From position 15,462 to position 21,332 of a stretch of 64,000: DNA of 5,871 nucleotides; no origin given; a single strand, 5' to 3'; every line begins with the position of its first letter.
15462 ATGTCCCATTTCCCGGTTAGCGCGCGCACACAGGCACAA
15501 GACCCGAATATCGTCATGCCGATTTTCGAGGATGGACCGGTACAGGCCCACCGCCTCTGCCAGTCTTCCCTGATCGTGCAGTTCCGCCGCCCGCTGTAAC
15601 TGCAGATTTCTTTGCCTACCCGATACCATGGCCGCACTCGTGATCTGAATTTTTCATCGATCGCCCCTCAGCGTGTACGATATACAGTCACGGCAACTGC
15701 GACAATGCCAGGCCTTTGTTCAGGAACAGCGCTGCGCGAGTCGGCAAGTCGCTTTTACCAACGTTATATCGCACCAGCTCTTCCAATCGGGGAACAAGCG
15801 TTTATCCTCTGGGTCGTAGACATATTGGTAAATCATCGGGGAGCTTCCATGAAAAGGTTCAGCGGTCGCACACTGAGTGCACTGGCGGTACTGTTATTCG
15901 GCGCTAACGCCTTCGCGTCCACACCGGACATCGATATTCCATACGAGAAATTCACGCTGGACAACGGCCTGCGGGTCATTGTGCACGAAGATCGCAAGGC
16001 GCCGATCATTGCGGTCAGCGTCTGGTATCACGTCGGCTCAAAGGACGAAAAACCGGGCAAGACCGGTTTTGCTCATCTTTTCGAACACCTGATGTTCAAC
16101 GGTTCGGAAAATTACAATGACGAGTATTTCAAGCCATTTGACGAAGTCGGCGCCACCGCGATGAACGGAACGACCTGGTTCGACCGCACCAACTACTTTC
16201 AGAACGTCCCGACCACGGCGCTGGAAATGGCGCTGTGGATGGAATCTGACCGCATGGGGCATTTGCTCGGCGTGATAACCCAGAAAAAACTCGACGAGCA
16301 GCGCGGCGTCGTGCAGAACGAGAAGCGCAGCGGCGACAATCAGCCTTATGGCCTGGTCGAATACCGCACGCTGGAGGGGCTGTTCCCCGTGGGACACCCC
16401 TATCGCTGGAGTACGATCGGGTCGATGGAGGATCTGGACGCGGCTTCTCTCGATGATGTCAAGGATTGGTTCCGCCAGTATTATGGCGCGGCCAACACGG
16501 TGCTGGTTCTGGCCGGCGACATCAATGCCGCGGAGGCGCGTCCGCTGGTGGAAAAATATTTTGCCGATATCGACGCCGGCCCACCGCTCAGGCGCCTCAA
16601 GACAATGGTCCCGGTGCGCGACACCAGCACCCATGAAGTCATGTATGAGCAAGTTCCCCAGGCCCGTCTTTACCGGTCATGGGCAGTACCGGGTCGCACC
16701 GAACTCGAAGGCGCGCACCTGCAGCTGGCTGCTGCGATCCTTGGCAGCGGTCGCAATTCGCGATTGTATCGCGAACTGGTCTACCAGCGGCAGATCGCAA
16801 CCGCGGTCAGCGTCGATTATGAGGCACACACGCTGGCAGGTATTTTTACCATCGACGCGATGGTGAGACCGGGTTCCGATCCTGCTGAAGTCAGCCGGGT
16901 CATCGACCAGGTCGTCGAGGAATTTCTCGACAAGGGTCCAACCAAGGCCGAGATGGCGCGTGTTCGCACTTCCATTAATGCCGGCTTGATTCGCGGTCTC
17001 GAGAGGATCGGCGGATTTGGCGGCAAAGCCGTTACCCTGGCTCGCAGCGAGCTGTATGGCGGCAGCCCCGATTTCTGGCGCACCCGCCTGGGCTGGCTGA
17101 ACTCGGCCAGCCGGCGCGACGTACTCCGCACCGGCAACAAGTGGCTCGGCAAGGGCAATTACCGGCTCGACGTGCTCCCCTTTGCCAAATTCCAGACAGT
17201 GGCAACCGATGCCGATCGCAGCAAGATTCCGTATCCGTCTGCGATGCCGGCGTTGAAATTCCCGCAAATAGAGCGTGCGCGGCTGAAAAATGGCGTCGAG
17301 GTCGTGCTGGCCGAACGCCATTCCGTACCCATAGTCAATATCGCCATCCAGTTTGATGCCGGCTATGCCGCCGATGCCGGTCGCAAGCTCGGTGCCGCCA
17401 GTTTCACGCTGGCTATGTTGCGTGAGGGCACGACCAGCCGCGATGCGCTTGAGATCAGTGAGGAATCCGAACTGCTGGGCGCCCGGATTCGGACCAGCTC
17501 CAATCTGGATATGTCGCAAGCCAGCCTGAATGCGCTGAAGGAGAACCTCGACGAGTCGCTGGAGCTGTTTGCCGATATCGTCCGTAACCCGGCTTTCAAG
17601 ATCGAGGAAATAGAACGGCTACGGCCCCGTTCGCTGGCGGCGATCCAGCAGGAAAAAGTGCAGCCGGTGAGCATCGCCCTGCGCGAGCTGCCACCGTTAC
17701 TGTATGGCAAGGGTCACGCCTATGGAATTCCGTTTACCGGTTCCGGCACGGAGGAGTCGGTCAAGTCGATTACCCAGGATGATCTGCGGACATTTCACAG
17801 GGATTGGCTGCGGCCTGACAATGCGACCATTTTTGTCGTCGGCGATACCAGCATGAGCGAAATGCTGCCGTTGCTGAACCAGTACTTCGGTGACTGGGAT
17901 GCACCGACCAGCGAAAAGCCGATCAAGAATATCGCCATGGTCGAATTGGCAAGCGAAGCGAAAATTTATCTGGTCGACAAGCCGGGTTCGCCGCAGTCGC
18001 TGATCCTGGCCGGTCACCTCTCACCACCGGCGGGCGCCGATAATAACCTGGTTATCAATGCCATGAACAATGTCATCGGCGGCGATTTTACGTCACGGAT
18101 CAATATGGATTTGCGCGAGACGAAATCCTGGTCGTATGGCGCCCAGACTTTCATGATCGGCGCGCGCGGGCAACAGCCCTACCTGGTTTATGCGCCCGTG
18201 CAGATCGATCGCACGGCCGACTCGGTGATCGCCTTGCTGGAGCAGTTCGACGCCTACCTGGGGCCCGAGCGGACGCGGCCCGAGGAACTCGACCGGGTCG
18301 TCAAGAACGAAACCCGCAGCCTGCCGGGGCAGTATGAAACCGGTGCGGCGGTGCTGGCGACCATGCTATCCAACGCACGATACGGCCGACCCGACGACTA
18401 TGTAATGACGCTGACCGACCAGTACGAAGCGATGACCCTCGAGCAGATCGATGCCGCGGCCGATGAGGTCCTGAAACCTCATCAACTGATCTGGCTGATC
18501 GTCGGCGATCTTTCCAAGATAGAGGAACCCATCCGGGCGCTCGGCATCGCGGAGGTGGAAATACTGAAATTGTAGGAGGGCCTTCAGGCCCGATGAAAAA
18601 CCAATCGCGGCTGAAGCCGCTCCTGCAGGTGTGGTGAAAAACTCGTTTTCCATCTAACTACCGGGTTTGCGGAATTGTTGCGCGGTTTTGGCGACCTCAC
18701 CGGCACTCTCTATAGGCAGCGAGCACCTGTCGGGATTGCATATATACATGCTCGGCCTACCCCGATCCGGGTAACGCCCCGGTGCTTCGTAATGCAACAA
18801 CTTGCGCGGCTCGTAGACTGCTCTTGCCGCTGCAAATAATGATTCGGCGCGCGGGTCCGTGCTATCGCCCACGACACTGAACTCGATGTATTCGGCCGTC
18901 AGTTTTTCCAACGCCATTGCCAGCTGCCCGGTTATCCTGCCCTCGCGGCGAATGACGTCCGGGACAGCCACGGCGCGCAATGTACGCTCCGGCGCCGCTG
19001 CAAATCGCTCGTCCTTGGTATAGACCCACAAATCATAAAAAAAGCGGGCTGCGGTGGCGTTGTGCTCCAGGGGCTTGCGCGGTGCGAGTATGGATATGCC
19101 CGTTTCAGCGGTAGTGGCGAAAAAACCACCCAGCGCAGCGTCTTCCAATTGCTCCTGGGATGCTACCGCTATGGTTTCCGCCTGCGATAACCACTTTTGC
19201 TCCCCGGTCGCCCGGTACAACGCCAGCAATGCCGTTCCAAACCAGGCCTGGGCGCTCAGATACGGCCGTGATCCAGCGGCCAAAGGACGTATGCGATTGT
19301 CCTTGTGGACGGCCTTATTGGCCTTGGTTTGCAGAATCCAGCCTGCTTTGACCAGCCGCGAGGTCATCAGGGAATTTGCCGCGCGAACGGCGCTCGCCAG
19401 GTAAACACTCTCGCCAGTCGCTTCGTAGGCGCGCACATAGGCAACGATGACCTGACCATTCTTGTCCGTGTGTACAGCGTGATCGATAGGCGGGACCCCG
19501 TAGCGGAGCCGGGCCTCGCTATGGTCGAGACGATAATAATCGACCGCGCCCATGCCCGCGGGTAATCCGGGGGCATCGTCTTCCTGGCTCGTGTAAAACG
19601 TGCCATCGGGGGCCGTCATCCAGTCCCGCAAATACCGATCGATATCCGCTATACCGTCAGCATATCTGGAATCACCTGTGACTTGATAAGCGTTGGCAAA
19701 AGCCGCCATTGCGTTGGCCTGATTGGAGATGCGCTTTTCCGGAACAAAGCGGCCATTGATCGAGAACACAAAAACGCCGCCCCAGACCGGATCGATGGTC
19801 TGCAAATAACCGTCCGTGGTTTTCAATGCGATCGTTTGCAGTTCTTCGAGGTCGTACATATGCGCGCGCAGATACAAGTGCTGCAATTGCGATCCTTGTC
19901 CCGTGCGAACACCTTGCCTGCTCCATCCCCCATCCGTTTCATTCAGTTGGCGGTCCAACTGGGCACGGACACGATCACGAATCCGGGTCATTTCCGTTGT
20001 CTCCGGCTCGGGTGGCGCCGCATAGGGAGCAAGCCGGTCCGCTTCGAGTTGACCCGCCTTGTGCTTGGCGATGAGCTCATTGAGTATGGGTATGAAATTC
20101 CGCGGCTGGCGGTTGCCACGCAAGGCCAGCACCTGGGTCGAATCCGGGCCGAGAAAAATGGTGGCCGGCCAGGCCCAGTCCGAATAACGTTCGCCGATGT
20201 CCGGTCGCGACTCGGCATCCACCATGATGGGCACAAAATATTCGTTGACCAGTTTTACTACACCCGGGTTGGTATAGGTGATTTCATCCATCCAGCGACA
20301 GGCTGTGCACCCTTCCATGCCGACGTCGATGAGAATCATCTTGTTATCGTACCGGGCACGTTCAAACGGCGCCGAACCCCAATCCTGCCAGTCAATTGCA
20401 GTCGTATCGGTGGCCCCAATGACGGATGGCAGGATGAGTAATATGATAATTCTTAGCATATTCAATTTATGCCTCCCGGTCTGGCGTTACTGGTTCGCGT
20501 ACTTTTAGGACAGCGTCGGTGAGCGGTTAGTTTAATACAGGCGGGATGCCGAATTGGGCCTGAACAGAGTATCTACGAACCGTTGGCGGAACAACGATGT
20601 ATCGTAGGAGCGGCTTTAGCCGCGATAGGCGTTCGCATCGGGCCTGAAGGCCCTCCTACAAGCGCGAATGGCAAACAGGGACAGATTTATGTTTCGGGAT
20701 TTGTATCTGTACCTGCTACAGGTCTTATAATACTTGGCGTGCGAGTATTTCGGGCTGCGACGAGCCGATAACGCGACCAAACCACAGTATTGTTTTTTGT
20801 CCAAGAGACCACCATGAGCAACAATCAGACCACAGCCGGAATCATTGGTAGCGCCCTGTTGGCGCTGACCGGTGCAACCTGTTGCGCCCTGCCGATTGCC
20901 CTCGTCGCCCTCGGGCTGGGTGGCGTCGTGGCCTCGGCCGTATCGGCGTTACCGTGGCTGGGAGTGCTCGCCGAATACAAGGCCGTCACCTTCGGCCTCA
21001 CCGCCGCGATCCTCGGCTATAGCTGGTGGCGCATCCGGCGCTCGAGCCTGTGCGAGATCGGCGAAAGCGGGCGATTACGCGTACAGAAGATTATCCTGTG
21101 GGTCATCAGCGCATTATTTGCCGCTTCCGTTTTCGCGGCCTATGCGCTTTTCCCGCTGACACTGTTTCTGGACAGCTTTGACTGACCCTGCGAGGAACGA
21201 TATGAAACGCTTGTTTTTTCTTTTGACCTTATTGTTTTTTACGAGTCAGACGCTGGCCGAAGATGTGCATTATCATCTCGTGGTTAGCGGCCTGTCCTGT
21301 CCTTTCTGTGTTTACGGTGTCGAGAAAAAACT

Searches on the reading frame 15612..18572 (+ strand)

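Call 9: search_protein_families(library=pfam, proteins=[window:15612-18572:+], max_evalue=0.01)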
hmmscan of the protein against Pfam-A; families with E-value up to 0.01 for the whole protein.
window:15612-18572:+ (987 aa): 2 families
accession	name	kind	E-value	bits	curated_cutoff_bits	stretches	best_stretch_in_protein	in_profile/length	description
PF05193.26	Peptidase_M16_C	-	1.5e-59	201.3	23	2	279-453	3-179/181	Peptidase M16 inactive domain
PF00675.25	Peptidase_M16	-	2.4e-32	112.3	22.3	2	121-245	1-123/149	Insulinase (Peptidase family M16)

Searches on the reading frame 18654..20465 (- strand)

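Call 9: search_protein_families(library=pfam, proteins=[window:18654-20465:-], max_evalue=0.01)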
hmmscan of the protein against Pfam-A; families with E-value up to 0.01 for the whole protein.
window:18654-20465:- (603 aa): 7 families
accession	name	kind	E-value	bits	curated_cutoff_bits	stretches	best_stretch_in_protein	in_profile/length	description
PF03190.21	Thioredox_DsbH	-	9.5e-21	74.9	27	1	21-114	17-118/163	Protein of unknown function, DUF255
PF06662.19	C5-epim_C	-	2.9e-07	30.6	23.3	1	336-369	31-64/188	D-glucuronyl C5-epimerase C-terminus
PF07944.18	Beta-AFase-like_GH127_cat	-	1.1e-06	28.4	24.9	0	411-493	182-252/376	Beta-L-arabinofuranosidase, GH127 catalytic domain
PF07221.17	GlcNAc_2-epim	-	1.5e-06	28.1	23.4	0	331-442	65-178/347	N-acylglucosamine 2-epimerase (GlcNAc 2-epimerase)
PF13899.12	Thioredoxin_7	-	3.5e-06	27.5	27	1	25-106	1-82/83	Thioredoxin-like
PF03663.20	Glyco_hydro_76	-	0.00022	21.3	25.9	0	335-439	155-254/366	Glycosyl hydrolase family 76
PF05426.18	Alginate_lyase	-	0.0016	18.4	22.2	1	245-294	54-100/275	Alginate lyase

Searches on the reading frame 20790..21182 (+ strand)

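Call 9: search_protein_families(library=pfam, proteins=[window:20790-21182:+], max_evalue=0.01)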
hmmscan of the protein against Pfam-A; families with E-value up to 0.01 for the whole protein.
window:20790-21182:+ (131 aa): 1 family
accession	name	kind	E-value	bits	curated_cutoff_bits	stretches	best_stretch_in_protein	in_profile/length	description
PF02411.20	MerT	-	2.1e-09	37.9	32.9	1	9-120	1-112/116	MerT mercuric transport protein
